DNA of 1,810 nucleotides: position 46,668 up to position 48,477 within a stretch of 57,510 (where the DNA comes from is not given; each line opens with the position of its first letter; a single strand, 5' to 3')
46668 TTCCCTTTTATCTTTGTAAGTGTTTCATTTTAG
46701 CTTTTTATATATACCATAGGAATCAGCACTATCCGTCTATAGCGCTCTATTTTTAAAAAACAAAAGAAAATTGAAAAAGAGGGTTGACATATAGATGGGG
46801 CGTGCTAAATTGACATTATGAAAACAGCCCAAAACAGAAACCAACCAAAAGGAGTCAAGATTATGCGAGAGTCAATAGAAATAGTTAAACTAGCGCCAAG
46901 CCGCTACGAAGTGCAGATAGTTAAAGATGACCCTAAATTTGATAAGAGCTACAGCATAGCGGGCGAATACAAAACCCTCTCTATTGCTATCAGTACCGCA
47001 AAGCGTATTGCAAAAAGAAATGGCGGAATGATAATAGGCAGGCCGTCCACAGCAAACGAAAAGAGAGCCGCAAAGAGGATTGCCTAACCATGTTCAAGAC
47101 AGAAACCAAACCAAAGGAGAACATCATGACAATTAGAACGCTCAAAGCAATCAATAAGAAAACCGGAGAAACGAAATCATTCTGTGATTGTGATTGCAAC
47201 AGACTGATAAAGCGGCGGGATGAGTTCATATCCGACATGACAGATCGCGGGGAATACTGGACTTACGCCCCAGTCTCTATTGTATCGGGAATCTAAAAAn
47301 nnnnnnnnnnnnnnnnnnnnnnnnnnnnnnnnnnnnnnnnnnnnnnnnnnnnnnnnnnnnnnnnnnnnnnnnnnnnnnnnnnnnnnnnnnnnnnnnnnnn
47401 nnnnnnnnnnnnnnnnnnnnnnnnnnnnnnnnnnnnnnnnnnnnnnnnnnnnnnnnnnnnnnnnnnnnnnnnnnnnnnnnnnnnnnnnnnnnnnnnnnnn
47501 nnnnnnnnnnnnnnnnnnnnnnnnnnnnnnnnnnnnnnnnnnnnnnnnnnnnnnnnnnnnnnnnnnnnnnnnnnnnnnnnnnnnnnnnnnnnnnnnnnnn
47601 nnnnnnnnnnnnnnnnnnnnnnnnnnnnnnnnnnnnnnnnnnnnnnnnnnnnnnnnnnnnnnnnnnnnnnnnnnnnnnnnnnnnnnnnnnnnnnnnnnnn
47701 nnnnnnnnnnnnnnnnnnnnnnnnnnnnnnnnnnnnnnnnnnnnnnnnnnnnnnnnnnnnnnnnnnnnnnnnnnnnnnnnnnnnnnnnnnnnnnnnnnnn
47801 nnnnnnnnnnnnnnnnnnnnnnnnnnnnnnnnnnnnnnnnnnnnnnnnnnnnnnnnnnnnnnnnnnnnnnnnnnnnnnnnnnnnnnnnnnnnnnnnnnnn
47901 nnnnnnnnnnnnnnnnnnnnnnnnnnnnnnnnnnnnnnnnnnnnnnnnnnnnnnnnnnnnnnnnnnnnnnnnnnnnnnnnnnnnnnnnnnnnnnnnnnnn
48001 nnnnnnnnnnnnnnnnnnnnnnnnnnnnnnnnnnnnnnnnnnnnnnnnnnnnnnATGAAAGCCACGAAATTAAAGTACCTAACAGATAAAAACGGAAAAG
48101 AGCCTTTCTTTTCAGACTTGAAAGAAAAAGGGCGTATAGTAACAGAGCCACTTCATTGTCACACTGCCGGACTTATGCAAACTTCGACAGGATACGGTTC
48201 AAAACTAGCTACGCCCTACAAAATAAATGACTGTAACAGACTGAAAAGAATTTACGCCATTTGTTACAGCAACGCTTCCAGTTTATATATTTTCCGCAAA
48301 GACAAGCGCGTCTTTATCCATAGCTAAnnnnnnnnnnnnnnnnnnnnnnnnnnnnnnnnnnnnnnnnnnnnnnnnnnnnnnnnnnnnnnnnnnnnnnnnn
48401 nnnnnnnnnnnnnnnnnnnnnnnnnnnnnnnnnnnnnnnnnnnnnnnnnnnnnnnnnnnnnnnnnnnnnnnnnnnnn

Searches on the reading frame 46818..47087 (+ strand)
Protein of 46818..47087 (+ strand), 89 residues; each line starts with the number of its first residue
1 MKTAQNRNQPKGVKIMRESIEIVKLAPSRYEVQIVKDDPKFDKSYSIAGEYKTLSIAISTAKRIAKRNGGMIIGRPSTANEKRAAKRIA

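Call 51: search_protein_families(library=pfam, proteins=[window:46818-47087:+], max_evalue=0.01)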
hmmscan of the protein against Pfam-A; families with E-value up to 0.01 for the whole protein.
window:46818-47087:+ (89 aa): 0 families

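Call 55: search_protein_families(library=phrogs, proteins=[window:46818-47087:+], max_evalue=0.01)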
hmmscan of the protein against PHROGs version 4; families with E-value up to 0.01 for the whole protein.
window:46818-47087:+ (89 aa): 1 family
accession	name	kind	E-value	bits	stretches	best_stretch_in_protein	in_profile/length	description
phrog_24199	-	unknown function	0.0011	20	1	12-52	17-56/72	-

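Call 75: find_homologous_proteins(query=window:46863-47087:+, max_evalue=0.001)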
Query window:46863-47087:+ (74 aa): 1 proteins with E <= 0.001 among 1 candidates.
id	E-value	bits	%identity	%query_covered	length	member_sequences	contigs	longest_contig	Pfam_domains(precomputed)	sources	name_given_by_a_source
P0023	1.4e-38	147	100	100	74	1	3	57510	-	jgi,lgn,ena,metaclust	metaclust:\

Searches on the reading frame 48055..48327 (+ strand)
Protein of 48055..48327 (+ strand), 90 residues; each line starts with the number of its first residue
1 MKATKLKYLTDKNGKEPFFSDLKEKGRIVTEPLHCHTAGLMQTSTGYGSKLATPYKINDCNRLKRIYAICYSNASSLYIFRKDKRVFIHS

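Call 51: search_protein_families(library=pfam, proteins=[window:48055-48327:+], max_evalue=0.01)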
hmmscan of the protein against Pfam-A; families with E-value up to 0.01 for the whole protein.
window:48055-48327:+ (90 aa): 0 families

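Call 55: search_protein_families(library=phrogs, proteins=[window:48055-48327:+], max_evalue=0.01)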
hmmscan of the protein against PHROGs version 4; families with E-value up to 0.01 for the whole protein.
window:48055-48327:+ (90 aa): 1 family
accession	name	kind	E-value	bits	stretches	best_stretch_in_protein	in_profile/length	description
phrog_3436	-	unknown function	1.1e-14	55.3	1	27-87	28-88/90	-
